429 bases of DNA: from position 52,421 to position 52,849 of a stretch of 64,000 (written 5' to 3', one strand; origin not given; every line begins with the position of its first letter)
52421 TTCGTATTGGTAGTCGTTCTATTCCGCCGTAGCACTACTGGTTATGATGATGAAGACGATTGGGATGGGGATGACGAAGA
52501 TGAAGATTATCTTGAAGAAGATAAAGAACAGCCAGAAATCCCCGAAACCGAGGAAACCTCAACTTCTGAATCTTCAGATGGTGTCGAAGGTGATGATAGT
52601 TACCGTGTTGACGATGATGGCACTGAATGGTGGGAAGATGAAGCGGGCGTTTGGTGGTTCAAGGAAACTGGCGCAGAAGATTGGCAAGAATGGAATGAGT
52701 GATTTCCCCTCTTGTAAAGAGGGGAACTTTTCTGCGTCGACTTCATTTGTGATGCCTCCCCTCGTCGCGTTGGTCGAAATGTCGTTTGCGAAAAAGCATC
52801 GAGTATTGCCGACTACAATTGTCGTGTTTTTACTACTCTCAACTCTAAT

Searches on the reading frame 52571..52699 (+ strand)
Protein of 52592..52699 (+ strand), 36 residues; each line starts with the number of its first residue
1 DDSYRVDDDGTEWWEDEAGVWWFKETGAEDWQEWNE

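Call 7: search_protein_families(library=pfam, proteins=[window:52592-52699:+], max_evalue=10)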
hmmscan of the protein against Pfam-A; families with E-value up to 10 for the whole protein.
seq(36 aa): 0 families
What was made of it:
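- On SH3 domain: No Pfam hit (call 7).
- On DUF2510 (PF10708): No hit for the window tails (call 7).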

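Call 19: find_homologous_proteins(query=A2, max_evalue=10)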
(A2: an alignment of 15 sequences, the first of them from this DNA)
Query A2 (15 sequences) (43 aa, profile of the alignment): 27 proteins with E <= 10 among 163 candidates.
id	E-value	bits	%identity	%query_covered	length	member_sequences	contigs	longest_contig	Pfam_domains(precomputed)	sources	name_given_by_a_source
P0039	7.7e-16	75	45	86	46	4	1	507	-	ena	-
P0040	3.2e-14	70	56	84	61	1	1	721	-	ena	-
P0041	2.8e-13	67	58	93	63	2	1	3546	-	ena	-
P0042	1.1e-12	65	61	84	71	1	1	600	-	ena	-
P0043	3.7e-11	60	62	60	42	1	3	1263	-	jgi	jgi:hypothetical protein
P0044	4.8e-11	60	64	91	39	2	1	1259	-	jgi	-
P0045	4.8e-11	60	68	72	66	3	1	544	-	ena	-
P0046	9.7e-11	59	62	91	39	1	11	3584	-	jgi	jgi:hypothetical protein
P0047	1.1e-10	59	63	88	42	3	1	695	-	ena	-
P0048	1.6e-10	58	55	72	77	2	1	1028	-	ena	-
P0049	2.7e-10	58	56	84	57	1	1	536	-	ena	-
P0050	2.8e-10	58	56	95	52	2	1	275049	-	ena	-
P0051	3.2e-10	57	63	70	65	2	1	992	-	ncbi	-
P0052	3.7e-10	57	65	79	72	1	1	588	-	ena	-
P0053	3.8e-10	57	56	95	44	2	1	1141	-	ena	-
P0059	4.6e-9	54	65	77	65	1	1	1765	-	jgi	jgi:hypothetical protein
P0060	8.2e-9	53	68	72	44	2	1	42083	-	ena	-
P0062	3.5e-8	51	55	77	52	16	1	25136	-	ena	-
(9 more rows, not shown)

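Call 21: find_encoding_contigs(protein=P0050, flank=6000, max_places=2)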
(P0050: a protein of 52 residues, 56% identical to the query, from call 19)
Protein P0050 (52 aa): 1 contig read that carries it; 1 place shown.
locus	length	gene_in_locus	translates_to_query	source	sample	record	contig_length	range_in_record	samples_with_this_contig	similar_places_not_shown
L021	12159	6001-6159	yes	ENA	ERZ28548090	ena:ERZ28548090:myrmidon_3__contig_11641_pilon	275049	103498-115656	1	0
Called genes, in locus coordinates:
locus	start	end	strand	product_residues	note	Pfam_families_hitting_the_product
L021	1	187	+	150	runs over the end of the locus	PF01643:Acyl-ACP_TE (weak), PF13279:4HBT_2, PF03061:4HBT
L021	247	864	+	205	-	-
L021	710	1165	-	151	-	PF00805:Pentapeptide (weak), PF13576:Pentapeptide_3 (faint), PF13599:Pentapeptide_4, PF00805:Pentapeptide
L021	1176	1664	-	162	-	-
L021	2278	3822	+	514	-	PF13517:FG-GAP_3 (faint)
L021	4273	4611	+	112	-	-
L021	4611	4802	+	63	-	-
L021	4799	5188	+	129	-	-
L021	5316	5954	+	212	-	-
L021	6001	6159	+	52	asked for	-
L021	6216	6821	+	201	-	PF09754:PAC2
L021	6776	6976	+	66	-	PF09754:PAC2 (weak)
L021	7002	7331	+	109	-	PF00106:adh_short, PF08659:KR, PF13561:adh_short_C2 (weak)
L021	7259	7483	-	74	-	-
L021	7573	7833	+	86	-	-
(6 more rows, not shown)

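Call 22: find_encoding_contigs(protein=P0060, flank=6000, max_places=2)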
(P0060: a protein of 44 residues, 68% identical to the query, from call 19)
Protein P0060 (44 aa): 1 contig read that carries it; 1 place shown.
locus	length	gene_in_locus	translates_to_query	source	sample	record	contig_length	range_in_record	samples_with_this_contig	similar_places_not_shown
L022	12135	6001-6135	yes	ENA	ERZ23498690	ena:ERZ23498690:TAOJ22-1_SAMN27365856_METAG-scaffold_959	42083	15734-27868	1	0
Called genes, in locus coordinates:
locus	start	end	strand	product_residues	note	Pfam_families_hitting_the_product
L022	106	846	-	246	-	-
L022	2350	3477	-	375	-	-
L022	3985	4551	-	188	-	-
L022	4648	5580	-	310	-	-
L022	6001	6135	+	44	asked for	-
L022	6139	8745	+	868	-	-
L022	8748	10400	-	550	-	PF13520:AA_permease_2, PF00324:AA_permease, PF13906:AA_permease_C (weak), PF00036:EF-hand_1 (faint), PF13405:EF-hand_6 (faint), PF13499:EF-hand_7, PF13833:EF-hand_8 (faint)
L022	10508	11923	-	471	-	PF02900:LigB, PF01042:Ribonuc_L-PSP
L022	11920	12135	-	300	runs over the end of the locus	PF02900:LigB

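Call 23: find_encoding_contigs(protein=P0062, flank=6000, max_places=2)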
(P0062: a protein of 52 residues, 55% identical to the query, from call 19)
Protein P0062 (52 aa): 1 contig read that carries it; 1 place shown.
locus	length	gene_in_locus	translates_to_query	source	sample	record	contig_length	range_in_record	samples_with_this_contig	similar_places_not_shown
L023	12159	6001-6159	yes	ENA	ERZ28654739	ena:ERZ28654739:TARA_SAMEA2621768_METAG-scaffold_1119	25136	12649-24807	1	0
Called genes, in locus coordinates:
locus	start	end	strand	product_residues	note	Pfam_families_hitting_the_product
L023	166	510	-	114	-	-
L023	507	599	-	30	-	-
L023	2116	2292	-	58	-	-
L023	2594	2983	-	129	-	-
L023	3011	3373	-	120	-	-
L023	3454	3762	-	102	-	-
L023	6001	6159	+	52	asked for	-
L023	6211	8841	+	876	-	-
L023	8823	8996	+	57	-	-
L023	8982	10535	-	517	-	PF00324:AA_permease, PF13520:AA_permease_2, PF00036:EF-hand_1 (faint), PF13405:EF-hand_6 (faint), PF13499:EF-hand_7, PF13833:EF-hand_8 (faint)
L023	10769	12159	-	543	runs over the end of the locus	PF00324:AA_permease, PF13520:AA_permease_2, PF13499:EF-hand_7, PF00036:EF-hand_1 (faint), PF13405:EF-hand_6 (faint), PF13833:EF-hand_8 (weak)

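Call 35: search_solved_structures(query=A2, max_evalue=10, show_alignments=3)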
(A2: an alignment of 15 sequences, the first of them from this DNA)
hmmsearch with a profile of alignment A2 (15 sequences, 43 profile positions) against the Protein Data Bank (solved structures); distinct sequences matched with E-value up to 10: 17.
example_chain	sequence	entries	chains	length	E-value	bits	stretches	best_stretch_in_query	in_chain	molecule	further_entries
6i38_A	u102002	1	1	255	3.6e-05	26.8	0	9-23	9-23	nv2Pizza6-AYW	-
6i3b_A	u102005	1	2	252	5.5e-05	26.2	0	9-23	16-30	cPizza6-AYW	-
6i37_A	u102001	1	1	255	6e-05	26.1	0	9-23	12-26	nv1Pizza6-AYW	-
6f0q_A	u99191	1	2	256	6.2e-05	26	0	9-23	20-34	Pizza6-AYW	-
6i3a_A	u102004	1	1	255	7.1e-05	25.8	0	9-23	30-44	v22Pizza6-AYW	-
6i39_A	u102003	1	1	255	0.00049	23.1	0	9-23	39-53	v31Pizza6-AYW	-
3hxj_A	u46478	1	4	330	0.12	15.5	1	11-33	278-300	Pyrrolo-quinoline quinone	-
7zcj_A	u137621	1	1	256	0.24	14.6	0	9-23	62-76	Pizza6-TNH-TSH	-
7zqg_A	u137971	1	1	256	0.45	13.7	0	9-23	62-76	Pizza6-KSH-TSH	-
7awz_A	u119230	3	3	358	0.45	13.7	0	8-29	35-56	Scone-E | SconeE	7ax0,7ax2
7zq2_A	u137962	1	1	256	0.53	13.4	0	9-23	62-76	Pizza6-RSH-TSH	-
7zph_A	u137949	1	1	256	0.77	12.9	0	10-23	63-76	Pizza6-TNK-RSH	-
7awy_A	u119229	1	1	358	0.9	12.7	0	11-29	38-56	Scone-R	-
7kl8_A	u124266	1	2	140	1.2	12.4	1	7-32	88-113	Deazaflavin-dependent nitroreductase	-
7zpw_A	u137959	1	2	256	1.3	12.2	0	9-23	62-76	Pizza6-TSK-TSH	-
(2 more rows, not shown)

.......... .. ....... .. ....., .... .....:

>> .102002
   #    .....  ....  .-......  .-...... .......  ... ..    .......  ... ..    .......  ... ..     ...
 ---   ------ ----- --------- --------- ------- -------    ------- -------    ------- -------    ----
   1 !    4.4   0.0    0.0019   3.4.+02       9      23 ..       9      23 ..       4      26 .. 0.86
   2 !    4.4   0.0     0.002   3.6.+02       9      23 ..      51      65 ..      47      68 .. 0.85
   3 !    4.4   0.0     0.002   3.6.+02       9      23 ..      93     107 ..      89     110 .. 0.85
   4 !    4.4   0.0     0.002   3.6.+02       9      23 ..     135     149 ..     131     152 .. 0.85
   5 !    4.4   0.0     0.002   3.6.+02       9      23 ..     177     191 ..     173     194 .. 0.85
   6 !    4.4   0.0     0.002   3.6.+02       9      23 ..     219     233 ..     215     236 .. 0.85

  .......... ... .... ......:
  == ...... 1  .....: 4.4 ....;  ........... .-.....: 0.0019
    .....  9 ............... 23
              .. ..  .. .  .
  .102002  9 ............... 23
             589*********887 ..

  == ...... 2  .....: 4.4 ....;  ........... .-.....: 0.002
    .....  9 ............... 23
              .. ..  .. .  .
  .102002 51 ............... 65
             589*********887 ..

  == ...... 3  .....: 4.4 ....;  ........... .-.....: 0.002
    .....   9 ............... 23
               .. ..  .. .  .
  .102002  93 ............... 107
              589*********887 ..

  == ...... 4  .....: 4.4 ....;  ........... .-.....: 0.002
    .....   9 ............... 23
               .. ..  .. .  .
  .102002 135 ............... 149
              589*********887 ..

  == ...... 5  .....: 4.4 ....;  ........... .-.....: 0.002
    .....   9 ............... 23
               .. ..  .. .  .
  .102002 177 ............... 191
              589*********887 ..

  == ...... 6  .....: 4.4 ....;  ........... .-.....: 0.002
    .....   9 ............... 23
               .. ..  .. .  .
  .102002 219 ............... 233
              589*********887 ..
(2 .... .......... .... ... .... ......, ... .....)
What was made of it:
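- Closest known: Single blades of NHL/PknD-type beta-propellers. Same: It shares the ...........-like hairpin motif (call 35).
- The sequence echoes the blade motif: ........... versus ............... (call 35).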

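Call 47: predict_structure(alignment_id=A6)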
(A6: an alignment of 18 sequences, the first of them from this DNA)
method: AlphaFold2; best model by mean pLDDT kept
length: 43 residues; sequences in the alignment: 18
mean_pLDDT: 84.3   pTM: 0.57
mean pLDDT of the five models: 84.3, 83.9, 83.6, 82.6, 82.0
residues with pLDDT >= 90: 30; 70-90: 5; 50-70: 3; < 50: 5
segments of 3 or more residues with pLDDT < 50: 1-5
pLDDT, mean of each block of 10 residues (from residue 1): 55 94 93 94 87
secondary structure, 60 per line:
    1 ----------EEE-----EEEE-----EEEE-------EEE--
elements in order: E11-13 E19-22 E28-31 E39-41
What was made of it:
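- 52601..52699 (+): A-type terminal module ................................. (33 aa, 18% Trp). AF2 predicts 4 strands, core pLDDT 93-94 (call 47).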

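Call 57: fold_search(model_id=the predicted structure, library=pdb)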
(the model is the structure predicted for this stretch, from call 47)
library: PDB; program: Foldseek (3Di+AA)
matches with E <= 10: 114; with E <= 0.001: 0
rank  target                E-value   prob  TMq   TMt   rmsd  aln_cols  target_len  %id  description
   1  5i1z_H                8.2e-01  0.98  0.63  0.35   1.2        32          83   19  Structure of nvPizza2-H16S58 (released 2017-02-08)
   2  5chb_A                1.2e+00  0.97  0.63  0.34   1.2        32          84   19  Crystal structure of nvPizza2-S16H58 coordinating a CdCl2 nanocrystal (released 2015-07-22)
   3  5i1z_C                1.3e+00  0.96  0.61  0.33   1.5        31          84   19  Structure of nvPizza2-H16S58 (released 2017-02-08)
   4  1rwl                  1.5e+00  0.95  0.62  0.11   1.1        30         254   20  Extracellular domain of Mycobacterium tuberculosis PknD (released 2004-04-27)
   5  5i1y_B                1.8e+00  0.94  0.64  0.34   1.2        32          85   19  NvPizza2-H16S58 with cobalt (released 2017-02-08)
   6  5f53                  2.2e+00  0.90  0.62  0.33   1.4        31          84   19  Nano-ring of cadmium ions coordinated by nvPizza2-S16S58 (released 2016-12-14)
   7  4zcn_A                2.6e+00  0.89  0.64  0.34   1.2        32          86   19  Crystal structure of nvPizza2-S16S58 (released 2015-07-01)
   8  1rwi_A                2.6e+00  0.87  0.64  0.12   1.1        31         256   19  Extracellular domain of Mycobacterium tuberculosis PknD (released 2004-04-27)
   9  1rwi_B                2.6e+00  0.85  0.62  0.11   1.1        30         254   20  Extracellular domain of Mycobacterium tuberculosis PknD (released 2004-04-27)
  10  6tjb_B                3.3e+00  0.38  0.50  0.29   3.9        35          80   14  Crystal structure of the computationally designed Cake2 protein (released 2020-05-06)
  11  2xbg                  3.8e+00  0.54  0.56  0.09   1.9        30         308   13  Crystal Structure of YCF48 from Thermosynechococcus elongatus (released 2011-04-13)
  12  3wwb_B                4.0e+00  0.77  0.64  0.35   1.5        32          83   19  Crystal structure of the computationally designed Pizza2-SR protein (released 2014-10-08)
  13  6tjg                  4.0e+00  0.30  0.42  0.06   1.0        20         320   20  Crystal structure of the computationally designed Cake8 protein (released 2020-05-06)
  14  2bsj_B                4.2e+00  0.30  0.43  0.16   0.8        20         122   10  Native Crystal Structure of the Type III Secretion chaperone SycT from Yersinia enterocolitica (released 2005-09-20)
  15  8pkq_A                4.5e+00  0.69  0.63  0.35   1.7        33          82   15  Crystal structure of PknD-34, a repeat fragment from the M. tuberculosis PknD beta-propeller (released 2024-07-10)
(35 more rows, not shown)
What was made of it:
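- On Beta-propeller (NHL/PknD type): rmsd 1.1-1.2 A over 30-32 residues with probability 0.95-0.98, but E about 1 (call 57).
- Closest known: Single blades of NHL/PknD-type beta-propellers. Same: The A-type module superposes on one blade at 1.1-1.2 A (call 57).
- The best structural matches of the A module are single blades of NHL/PknD/'Pizza' propellers (rmsd 1.1-1.2 A over 30-32 residues, probability 0.95-0.98; call 57).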

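Call 77: find_encoding_contigs(protein=P0059, flank=2000, max_places=3)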
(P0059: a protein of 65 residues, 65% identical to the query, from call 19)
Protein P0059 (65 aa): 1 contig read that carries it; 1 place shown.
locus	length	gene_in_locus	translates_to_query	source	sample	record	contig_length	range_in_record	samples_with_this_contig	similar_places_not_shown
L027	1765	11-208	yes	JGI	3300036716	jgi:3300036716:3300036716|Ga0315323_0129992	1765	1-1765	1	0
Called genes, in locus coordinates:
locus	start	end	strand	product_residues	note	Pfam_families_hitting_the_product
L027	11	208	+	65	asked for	-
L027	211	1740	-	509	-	PF02129:Peptidase_S15, PF08530:PepX_C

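Call 78: find_encoding_contigs(protein=P0041, flank=4000, max_places=3)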
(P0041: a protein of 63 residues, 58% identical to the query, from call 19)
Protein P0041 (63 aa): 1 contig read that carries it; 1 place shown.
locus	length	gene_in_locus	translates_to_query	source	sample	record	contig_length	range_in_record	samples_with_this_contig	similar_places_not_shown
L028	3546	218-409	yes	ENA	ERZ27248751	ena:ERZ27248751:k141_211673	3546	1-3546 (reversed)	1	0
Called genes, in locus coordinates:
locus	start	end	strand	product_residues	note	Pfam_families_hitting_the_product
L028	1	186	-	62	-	?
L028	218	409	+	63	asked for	-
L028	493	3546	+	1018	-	?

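Call 85: find_related_loci(query=A2, collection=metagenome_contigs, flank=6000)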
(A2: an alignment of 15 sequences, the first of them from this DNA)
Query A2 (43 aa) in metagenome_contigs; peptide patterns used: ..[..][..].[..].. (x = any residue, [..] = any of these).
600 stretches matched a pattern (row limit reached: there are more); 325 encode a relative of the query (tblastn E <= 1e-3); the best 80 are kept; 80 distinct loci.
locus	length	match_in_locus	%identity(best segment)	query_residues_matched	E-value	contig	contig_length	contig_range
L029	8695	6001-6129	77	1-43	2e-18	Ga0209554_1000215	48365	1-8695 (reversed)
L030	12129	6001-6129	74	1-43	1e-17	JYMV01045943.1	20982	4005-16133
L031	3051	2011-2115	71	8-42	7e-13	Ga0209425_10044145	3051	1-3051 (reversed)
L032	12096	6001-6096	72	11-42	2e-12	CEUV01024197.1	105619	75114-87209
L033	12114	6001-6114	63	6-43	1e-12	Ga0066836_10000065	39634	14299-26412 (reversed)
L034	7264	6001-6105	66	7-41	2e-12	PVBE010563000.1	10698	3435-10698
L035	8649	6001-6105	66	7-41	2e-12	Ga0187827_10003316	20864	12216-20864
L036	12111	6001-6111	59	5-41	2e-12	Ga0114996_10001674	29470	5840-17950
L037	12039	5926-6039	63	6-43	3e-12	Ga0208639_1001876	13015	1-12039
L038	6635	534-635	68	8-41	3e-12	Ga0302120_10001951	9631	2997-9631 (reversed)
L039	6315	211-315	71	8-42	3e-12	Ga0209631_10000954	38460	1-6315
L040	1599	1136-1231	72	11-42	4e-12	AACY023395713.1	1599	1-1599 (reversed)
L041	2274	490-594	66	8-42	4e-12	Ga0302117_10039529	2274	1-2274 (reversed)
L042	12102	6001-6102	68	8-41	8e-12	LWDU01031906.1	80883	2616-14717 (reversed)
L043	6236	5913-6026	63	6-43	8e-12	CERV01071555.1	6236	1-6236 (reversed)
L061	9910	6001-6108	64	8-43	1e-10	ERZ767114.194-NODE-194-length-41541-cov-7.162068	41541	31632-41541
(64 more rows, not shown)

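Call 91: search_protein_families(library=pfam, proteins=[L061:1843-6108:+, L043:1497-6026:+], max_evalue=0.01)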
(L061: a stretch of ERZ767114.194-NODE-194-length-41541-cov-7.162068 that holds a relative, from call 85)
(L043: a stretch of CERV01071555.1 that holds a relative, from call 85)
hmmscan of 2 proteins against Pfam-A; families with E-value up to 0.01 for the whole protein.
L061:1843-6108:+ (1422 aa): 2 families
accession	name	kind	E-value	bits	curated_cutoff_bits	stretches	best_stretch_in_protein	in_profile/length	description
PF13517.12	FG-GAP_3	-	4.4e-07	30.8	26.9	2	228-288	1-60/61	FG-GAP-like repeat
PF01839.29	FG-GAP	-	0.00015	22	22.1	1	223-250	4-27/37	FG-GAP repeat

L043:1497-6026:+ (1510 aa): 3 families
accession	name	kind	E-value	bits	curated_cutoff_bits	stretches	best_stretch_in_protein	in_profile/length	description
PF13517.12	FG-GAP_3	-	5.1e-09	37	26.9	2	246-308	1-60/61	FG-GAP-like repeat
PF00041.27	fn3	-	1.9e-05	25.2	25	1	693-777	3-74/84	Fibronectin type III domain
PF01839.29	FG-GAP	-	0.00025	21.3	22.1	0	245-261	8-24/37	FG-GAP repeat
